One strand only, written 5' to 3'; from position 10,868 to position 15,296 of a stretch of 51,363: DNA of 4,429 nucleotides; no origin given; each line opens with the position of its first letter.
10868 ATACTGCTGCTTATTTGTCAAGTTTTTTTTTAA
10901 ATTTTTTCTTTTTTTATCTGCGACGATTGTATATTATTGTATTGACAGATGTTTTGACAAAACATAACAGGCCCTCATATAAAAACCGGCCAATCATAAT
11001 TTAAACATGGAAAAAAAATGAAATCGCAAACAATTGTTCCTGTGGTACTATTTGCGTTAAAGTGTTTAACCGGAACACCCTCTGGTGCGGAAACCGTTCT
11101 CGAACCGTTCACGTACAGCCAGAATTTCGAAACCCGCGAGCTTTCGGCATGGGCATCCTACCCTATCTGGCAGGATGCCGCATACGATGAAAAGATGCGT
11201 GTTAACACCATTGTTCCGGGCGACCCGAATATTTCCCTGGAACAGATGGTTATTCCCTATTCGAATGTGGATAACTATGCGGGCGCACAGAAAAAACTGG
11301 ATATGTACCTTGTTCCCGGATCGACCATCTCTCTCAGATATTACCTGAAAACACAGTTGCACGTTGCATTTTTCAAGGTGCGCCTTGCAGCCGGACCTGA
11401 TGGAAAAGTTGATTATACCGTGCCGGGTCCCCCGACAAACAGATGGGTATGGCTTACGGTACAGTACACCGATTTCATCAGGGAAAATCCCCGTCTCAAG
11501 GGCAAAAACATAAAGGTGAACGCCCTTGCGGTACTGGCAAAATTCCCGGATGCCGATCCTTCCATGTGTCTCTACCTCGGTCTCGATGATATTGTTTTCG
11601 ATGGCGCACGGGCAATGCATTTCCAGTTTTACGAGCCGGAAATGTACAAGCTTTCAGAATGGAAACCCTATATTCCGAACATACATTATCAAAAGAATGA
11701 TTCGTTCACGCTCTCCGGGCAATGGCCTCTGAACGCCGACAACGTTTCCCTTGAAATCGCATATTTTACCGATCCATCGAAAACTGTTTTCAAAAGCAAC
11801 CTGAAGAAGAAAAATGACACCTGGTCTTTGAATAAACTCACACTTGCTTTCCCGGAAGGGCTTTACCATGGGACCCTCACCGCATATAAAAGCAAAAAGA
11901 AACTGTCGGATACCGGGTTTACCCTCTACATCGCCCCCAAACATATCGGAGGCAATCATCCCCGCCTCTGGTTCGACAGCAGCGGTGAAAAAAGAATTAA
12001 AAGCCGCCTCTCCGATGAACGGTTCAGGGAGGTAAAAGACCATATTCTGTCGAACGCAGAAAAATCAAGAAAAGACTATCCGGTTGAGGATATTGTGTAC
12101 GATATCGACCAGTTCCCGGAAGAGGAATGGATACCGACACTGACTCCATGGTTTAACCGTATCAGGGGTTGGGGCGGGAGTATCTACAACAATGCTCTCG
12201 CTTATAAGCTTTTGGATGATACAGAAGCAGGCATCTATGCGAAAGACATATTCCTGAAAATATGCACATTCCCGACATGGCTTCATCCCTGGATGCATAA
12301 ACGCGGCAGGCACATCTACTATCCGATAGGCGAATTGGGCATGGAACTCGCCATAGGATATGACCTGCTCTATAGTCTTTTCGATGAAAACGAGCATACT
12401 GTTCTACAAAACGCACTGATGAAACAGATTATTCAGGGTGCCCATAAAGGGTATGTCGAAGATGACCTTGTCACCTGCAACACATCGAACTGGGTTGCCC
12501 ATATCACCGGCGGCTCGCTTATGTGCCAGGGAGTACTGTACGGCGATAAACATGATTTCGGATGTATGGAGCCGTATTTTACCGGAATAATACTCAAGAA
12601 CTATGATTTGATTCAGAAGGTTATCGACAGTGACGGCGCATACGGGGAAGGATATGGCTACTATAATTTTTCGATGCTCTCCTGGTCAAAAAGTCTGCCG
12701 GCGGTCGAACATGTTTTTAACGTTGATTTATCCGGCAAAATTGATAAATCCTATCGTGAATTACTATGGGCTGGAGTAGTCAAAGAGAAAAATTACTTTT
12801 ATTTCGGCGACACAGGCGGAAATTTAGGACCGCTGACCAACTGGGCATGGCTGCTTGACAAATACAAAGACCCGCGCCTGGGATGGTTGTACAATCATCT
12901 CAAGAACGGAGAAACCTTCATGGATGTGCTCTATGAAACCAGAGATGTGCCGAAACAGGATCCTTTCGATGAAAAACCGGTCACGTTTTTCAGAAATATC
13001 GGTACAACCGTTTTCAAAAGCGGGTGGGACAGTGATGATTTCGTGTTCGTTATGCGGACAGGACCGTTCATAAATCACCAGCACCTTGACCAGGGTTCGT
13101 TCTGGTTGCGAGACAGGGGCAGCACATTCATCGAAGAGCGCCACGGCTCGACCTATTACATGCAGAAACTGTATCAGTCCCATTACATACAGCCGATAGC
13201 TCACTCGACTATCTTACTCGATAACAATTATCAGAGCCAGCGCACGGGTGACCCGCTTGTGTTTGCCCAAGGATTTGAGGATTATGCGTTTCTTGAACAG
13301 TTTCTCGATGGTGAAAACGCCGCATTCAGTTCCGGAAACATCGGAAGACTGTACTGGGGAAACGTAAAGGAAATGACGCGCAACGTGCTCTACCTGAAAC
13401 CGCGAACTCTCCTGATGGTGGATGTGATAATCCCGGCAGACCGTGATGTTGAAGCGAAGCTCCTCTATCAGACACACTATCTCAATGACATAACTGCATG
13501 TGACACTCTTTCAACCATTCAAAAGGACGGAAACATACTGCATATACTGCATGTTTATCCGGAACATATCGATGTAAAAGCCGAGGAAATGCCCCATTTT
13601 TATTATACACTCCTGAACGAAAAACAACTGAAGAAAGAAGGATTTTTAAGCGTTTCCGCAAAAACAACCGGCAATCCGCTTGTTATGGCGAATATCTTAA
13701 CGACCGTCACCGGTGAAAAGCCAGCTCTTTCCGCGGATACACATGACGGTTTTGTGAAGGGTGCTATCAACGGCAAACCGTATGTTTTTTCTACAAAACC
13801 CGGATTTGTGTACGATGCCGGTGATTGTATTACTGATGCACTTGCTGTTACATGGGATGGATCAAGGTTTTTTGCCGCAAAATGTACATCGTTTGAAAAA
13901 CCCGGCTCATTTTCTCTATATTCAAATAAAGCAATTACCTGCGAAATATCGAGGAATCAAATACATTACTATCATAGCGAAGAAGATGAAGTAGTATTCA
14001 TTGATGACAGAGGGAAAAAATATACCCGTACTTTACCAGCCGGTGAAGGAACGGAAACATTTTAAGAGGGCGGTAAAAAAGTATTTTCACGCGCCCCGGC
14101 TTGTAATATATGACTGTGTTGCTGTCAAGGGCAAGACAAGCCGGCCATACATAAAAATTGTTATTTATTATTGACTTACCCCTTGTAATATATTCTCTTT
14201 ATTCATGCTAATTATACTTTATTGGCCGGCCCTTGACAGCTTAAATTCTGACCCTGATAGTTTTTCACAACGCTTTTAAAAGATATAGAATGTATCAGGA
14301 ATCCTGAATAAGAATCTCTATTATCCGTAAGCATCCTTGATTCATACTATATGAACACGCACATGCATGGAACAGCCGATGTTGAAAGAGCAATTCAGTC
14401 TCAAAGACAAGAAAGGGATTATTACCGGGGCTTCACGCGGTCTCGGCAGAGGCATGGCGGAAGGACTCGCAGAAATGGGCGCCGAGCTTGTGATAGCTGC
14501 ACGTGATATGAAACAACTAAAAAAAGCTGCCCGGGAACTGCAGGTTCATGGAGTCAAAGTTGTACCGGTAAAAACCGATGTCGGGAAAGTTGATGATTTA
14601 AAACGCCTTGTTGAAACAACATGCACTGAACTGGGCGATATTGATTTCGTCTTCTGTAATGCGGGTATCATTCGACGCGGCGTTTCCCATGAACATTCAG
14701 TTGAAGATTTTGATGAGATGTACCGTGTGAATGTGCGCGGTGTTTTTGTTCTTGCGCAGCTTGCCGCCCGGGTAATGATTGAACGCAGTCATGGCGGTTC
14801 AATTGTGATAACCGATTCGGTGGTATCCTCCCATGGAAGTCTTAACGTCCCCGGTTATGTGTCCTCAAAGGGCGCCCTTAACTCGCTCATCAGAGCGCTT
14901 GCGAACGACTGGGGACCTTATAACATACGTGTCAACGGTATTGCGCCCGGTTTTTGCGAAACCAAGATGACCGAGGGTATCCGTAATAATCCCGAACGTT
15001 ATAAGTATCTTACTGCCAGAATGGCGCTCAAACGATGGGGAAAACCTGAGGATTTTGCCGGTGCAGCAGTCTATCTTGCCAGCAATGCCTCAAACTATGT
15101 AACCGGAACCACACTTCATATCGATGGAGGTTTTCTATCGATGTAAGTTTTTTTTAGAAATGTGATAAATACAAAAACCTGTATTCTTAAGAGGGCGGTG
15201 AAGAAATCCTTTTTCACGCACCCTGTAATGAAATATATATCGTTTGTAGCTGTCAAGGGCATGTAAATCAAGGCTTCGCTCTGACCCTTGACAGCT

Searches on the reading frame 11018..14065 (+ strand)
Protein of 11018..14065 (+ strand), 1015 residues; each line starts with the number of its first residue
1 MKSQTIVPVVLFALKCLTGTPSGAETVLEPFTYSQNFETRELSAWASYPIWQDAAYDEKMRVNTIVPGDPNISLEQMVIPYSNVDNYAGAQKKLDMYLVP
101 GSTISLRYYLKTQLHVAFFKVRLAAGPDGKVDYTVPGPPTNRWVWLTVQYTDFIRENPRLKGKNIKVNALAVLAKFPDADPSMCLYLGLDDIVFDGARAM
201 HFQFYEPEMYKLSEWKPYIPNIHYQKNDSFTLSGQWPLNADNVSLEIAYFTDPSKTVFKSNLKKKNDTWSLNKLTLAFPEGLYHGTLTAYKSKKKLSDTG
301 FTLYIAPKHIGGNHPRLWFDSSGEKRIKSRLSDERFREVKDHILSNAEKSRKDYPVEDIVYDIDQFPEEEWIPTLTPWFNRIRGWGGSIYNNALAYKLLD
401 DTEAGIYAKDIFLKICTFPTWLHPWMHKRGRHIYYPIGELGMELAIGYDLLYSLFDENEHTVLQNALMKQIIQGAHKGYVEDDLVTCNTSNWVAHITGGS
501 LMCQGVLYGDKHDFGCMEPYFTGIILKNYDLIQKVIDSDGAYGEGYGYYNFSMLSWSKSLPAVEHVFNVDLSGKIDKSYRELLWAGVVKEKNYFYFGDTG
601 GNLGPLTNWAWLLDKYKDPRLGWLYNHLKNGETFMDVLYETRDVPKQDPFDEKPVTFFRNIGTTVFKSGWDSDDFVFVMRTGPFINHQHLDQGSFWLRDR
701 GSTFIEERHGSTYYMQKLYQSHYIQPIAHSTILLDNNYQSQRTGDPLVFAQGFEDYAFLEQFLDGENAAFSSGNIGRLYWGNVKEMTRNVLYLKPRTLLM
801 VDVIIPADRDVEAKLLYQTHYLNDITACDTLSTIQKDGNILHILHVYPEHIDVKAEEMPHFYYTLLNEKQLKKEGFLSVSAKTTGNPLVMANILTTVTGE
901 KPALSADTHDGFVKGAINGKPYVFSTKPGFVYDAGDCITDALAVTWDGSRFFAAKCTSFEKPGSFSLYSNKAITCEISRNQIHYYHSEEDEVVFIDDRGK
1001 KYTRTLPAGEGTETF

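Call 12: search_protein_families(library=pfam, proteins=[window:11018-14065:+])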
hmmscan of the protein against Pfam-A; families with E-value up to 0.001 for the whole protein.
window:11018-14065:+ (1015 aa): 1 family
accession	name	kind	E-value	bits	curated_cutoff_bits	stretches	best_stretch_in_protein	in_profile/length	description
PF07940.18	Hepar_II_III_C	-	3.2e-08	33.8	24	1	653-820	4-166/237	Heparinase II/III-like, C-terminal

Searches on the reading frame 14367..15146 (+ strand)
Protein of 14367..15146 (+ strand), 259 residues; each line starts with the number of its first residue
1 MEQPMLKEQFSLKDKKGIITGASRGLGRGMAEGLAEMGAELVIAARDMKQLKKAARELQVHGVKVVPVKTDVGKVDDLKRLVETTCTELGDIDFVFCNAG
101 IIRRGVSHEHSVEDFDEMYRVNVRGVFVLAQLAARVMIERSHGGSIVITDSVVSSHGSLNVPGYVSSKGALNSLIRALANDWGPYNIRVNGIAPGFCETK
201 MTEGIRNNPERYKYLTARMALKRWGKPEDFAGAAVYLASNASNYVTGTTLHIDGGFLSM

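Call 12: search_protein_families(library=pfam, proteins=[window:14367-15146:+])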
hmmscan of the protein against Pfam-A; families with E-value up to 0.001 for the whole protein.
window:14367-15146:+ (259 aa): 4 families
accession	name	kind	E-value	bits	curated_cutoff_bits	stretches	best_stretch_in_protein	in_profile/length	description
PF13561.12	adh_short_C2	-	3.5e-63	213.8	27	1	21-256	1-235/236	Enoyl-(Acyl carrier protein) reductase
PF00106.31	adh_short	-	6e-52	176.4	26.6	1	18-208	4-193/195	short chain dehydrogenase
PF08659.16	KR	-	2e-16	60.9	22.6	1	18-177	4-162/180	KR domain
PF23441.1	SDR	-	1.4e-05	25.1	27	1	18-257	11-256/258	SDR-like rossmann domain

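Call 55: find_encoding_contigs(protein=window:14367-15146:+, flank=1500, max_places=10)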
Protein window:14367-15146:+ (259 aa): 2 contigs read that carry it; 2 places shown.
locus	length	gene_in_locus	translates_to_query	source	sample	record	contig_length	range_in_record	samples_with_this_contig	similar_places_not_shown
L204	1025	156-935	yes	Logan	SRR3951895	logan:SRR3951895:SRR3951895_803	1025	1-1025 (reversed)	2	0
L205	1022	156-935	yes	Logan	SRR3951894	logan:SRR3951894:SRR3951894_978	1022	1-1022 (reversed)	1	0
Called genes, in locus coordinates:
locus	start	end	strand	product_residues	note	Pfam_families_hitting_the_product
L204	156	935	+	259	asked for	PF00106:adh_short, PF08659:KR, PF23441:SDR (faint), PF13561:adh_short_C2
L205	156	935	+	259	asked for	PF00106:adh_short, PF08659:KR, PF23441:SDR (faint), PF13561:adh_short_C2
